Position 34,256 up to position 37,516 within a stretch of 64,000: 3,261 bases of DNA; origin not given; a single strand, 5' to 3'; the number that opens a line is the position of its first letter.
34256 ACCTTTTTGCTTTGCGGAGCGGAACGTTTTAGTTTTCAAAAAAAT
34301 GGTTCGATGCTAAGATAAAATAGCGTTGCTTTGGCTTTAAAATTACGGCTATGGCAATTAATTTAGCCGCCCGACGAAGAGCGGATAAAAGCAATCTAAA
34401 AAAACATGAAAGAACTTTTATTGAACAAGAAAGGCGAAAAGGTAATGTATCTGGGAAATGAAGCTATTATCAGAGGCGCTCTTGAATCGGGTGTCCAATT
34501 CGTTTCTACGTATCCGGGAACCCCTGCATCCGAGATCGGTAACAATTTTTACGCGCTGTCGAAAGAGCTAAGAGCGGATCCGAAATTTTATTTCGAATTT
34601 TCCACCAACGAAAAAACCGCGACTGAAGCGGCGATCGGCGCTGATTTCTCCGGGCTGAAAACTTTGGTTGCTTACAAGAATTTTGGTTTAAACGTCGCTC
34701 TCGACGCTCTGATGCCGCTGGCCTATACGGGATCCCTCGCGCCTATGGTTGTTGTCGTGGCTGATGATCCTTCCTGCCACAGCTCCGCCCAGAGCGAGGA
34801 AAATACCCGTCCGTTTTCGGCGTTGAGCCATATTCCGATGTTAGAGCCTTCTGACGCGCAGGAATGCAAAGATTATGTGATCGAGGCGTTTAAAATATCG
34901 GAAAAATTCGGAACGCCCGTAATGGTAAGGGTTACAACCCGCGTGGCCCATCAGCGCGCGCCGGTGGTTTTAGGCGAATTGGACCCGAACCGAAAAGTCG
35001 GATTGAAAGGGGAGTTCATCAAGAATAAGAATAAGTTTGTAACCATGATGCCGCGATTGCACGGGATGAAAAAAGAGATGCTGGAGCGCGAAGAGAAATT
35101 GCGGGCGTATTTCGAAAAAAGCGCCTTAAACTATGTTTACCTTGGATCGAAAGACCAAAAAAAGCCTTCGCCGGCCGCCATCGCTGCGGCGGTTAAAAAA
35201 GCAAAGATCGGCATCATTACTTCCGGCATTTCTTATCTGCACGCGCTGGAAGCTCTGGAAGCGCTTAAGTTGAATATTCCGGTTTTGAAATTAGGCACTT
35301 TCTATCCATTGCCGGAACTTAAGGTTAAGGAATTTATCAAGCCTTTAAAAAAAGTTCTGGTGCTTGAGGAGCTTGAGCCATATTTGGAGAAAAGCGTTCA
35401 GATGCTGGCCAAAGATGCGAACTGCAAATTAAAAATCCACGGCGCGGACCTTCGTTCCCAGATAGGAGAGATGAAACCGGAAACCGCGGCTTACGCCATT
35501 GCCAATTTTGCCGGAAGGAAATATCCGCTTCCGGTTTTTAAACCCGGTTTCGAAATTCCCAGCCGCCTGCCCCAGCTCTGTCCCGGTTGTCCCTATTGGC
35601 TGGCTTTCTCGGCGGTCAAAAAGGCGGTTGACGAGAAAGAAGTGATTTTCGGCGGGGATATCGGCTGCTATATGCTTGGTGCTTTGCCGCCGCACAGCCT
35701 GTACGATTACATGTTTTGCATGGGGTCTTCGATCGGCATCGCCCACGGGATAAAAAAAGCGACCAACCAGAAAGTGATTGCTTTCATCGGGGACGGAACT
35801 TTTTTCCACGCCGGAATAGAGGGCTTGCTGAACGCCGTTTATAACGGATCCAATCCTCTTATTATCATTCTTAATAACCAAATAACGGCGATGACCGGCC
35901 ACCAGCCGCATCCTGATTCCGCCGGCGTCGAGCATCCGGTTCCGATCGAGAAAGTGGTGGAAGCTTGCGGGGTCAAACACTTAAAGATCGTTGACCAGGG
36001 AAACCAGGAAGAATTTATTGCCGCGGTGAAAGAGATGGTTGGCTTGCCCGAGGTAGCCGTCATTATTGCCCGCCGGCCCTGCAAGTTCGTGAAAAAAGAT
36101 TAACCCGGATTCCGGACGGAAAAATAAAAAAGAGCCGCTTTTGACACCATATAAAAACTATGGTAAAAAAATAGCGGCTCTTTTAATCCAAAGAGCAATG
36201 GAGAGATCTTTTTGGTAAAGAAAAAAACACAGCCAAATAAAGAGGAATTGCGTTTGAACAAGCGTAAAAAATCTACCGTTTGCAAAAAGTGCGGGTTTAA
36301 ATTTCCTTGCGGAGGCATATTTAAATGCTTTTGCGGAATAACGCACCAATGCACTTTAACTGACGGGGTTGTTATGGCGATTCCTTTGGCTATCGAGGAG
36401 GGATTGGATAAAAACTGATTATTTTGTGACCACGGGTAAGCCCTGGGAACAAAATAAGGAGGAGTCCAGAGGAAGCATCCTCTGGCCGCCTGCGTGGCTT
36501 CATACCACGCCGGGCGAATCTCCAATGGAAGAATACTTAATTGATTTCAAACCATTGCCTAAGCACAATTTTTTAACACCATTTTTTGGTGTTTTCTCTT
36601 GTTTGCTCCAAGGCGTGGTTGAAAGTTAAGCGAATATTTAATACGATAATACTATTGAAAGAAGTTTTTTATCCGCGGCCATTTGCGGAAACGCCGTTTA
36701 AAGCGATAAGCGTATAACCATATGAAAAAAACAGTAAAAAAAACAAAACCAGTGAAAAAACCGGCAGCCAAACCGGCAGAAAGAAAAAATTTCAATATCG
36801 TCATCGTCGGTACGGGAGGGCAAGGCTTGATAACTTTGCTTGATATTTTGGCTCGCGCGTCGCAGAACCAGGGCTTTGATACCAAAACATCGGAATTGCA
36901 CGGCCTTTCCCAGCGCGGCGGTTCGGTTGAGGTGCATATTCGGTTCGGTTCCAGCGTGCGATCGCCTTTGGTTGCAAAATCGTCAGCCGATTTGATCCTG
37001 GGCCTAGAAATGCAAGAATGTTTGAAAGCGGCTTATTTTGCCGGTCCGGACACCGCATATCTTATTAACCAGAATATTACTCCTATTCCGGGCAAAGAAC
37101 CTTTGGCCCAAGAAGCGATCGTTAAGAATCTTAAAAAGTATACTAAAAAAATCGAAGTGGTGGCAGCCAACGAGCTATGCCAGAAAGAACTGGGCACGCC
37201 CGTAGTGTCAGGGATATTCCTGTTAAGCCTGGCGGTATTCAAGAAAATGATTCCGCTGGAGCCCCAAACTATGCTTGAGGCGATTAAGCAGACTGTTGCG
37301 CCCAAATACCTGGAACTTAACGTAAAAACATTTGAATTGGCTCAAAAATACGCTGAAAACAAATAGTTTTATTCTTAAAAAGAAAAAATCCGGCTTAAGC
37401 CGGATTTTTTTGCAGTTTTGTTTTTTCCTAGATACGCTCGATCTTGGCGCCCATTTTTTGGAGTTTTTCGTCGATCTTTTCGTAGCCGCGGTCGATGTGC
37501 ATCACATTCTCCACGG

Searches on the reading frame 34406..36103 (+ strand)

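Call 11: search_protein_families(library=pfam, proteins=[window:34406-36103:+], max_evalue=0.01)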
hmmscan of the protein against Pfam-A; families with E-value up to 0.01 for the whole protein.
window:34406-36103:+ (565 aa): 5 families
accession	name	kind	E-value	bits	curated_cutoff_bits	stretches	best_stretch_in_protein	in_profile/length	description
PF02775.26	TPP_enzyme_C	-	1.8e-24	86.7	21.9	1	418-554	1-150/151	Thiamine pyrophosphate enzyme, C-terminal TPP binding domain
PF01855.24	POR_N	-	1e-16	61.8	27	1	24-207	2-183/231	Pyruvate flavodoxin/ferredoxin oxidoreductase, thiamine diP-bdg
PF02776.23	TPP_enzyme_N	-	4.9e-05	23.5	26.8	0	18-127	4-106/119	Thiamine pyrophosphate enzyme, N-terminal TPP binding domain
PF17147.9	PFOR_II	-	0.0011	19.7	27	1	266-325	1-63/102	Pyruvate:ferredoxin oxidoreductase core domain II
PF13292.11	DXP_synthase_N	-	0.0069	16.1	21.2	0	441-492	115-171/274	1-deoxy-D-xylulose-5-phosphate synthase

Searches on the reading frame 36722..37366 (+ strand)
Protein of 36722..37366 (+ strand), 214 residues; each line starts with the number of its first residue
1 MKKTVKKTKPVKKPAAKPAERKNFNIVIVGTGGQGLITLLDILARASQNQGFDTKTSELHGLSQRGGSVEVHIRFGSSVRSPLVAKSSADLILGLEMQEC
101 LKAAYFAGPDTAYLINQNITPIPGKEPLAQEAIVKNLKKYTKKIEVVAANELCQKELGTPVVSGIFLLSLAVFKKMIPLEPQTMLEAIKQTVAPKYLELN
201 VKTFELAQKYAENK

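Call 11: search_protein_families(library=pfam, proteins=[window:36722-37366:+], max_evalue=0.01)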
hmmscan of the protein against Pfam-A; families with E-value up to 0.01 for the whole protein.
window:36722-37366:+ (214 aa): 1 family
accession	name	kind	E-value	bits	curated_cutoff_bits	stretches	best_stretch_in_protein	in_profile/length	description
PF01558.24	POR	-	2.4e-23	83.6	27.4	1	32-207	1-171/173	Pyruvate ferredoxin/flavodoxin oxidoreductase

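Call 18: find_encoding_contigs(protein=window:36722-37366:+, flank=3000, max_places=10)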
Protein window:36722-37366:+ (214 aa): 13 contigs read that carry it; 2 places shown.
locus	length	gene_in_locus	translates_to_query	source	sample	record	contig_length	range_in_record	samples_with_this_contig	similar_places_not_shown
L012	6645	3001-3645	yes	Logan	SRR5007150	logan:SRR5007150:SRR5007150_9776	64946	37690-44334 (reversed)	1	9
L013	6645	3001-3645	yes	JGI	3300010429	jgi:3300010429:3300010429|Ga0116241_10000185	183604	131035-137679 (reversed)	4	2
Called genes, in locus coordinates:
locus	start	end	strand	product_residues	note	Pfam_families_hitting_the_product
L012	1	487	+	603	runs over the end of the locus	PF13522:GATase_6, PF13537:GATase_7, PF01380:SIS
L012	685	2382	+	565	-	PF01855:POR_N, PF02775:TPP_enzyme_C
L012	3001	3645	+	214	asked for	PF01558:POR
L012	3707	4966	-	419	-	PF00275:EPSP_synthase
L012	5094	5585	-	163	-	PF00188:CAP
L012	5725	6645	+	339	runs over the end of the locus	PF01933:CofD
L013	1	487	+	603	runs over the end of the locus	PF13522:GATase_6, PF13537:GATase_7, PF01380:SIS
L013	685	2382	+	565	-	PF01855:POR_N, PF02775:TPP_enzyme_C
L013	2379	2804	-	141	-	-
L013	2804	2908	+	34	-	-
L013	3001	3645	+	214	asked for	PF01558:POR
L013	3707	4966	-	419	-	PF00275:EPSP_synthase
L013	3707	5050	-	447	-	PF00275:EPSP_synthase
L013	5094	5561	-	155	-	PF00188:CAP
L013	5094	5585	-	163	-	PF00188:CAP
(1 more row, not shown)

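Call 36: find_homologous_proteins(query=window:36722-37366:+, max_evalue=1e-40)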
Query window:36722-37366:+ (214 aa): 1664 proteins with E <= 1e-40 among 2366 candidates; the best 120 are listed.
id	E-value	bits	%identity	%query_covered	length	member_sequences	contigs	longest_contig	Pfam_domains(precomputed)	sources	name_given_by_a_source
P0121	2.1e-126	437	98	99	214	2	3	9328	PF01558.26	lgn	-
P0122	2.2e-109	382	87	100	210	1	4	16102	PF01558.26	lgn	-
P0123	2.6e-109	382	86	99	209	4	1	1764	PF01558.26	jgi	-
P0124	4.2e-109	381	87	91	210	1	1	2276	PF01558.26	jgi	jgi:indolepyruvate ferredoxin oxidoreductase, beta subunit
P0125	5.4e-108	377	89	90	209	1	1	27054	PF01558.26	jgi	jgi:indolepyruvate ferredoxin oxidoreductase beta subunit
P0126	8.9e-105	367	83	100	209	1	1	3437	PF01558.26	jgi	jgi:indolepyruvate ferredoxin oxidoreductase beta subunit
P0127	8.4e-100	351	81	91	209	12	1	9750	PF01558.26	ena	-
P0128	5.3e-92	325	74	96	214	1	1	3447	PF01558.26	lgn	-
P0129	1.2e-91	324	72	99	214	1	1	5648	PF01558.26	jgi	jgi:indolepyruvate ferredoxin oxidoreductase beta subunit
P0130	1.6e-91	324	72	99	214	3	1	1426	PF01558.26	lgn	-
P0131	3.9e-90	319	74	91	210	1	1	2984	PF01558.26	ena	-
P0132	5.2e-89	315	72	93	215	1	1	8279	PF01558.26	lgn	-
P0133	4.1e-87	309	71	90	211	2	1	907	PF01558.26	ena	-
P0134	1.2e-86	308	73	96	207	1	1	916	PF01558.26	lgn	-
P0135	2.3e-85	303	71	91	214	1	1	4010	PF01558.26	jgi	jgi:indolepyruvate ferredoxin oxidoreductase, beta subunit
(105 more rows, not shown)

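Call 37: find_encoding_contigs(protein=P0121, flank=10000, max_places=3)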
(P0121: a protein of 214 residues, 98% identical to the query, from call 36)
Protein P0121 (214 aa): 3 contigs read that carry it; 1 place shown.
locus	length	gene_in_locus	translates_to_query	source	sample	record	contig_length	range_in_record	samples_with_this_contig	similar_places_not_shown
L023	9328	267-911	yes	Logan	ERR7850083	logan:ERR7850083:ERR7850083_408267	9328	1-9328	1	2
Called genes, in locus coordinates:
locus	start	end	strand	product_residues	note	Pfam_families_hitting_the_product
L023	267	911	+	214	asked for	PF01558:POR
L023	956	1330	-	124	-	-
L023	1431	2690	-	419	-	PF00275:EPSP_synthase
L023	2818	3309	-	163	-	PF00188:CAP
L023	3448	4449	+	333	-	PF01933:CofD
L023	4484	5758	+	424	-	PF00483:NTP_transferase, PF12804:NTP_transf_3, PF00132:Hexapep (weak), PF25084:LbH_EIF2B (weak), PF25087:GMPPB_C (faint)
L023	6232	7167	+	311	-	PF01869:BcrAD_BadFG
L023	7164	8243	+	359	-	PF00814:TsaD, PF22521:HypF_C_2 (weak)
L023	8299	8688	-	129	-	-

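Call 38: find_encoding_contigs(protein=P0122, flank=10000, max_places=3)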
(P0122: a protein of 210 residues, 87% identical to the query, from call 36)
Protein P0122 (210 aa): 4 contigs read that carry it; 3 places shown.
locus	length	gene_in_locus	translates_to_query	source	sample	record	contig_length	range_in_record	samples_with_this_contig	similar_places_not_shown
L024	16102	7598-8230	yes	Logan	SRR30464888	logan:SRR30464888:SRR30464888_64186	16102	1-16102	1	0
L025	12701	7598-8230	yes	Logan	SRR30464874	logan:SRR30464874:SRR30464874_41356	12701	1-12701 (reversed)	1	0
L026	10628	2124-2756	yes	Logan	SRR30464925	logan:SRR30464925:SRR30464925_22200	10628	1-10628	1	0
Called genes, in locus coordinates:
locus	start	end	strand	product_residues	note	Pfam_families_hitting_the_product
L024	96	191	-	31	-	-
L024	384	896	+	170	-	-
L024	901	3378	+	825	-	PF00133:tRNA-synt_1, PF09334:tRNA-synt_1g, PF13603:tRNA-synt_1_2, PF00133:tRNA-synt_1, PF09334:tRNA-synt_1g (weak), PF08264:Anticodon_1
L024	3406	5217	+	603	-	PF13522:GATase_6, PF13537:GATase_7, PF01380:SIS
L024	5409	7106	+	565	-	PF01855:POR_N, PF02775:TPP_enzyme_C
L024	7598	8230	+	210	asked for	PF01558:POR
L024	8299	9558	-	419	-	PF00275:EPSP_synthase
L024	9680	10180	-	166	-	PF00188:CAP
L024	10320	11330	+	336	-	PF01933:CofD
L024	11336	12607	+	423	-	-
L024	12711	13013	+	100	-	-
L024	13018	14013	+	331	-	PF01869:BcrAD_BadFG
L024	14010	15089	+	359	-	PF00814:TsaD, PF22521:HypF_C_2 (weak)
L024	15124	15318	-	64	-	-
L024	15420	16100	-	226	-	?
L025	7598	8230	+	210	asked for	PF01558:POR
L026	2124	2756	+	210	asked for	PF01558:POR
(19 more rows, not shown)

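Call 39: find_encoding_contigs(protein=P0125, flank=10000, max_places=2)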
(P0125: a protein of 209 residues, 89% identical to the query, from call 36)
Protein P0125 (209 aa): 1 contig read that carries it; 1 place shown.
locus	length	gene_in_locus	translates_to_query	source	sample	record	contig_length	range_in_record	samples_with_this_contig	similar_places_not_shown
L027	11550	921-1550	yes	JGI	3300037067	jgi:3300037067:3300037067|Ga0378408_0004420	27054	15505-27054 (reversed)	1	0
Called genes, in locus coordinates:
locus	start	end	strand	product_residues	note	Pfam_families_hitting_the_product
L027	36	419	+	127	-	PF02775:TPP_enzyme_C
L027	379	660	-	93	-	-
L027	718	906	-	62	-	-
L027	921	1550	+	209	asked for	PF01558:POR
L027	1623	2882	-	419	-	PF00275:EPSP_synthase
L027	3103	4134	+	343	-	PF01933:CofD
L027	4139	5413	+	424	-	-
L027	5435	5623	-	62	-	-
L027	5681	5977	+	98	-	-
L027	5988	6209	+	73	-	-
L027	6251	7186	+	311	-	PF01869:BcrAD_BadFG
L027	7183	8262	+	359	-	PF00814:TsaD, PF22521:HypF_C_2 (weak)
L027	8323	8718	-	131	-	-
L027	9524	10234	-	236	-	-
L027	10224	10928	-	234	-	PF04326:SLFN_AlbA_2 (weak)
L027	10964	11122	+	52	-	-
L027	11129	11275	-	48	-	-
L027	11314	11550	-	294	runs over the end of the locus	-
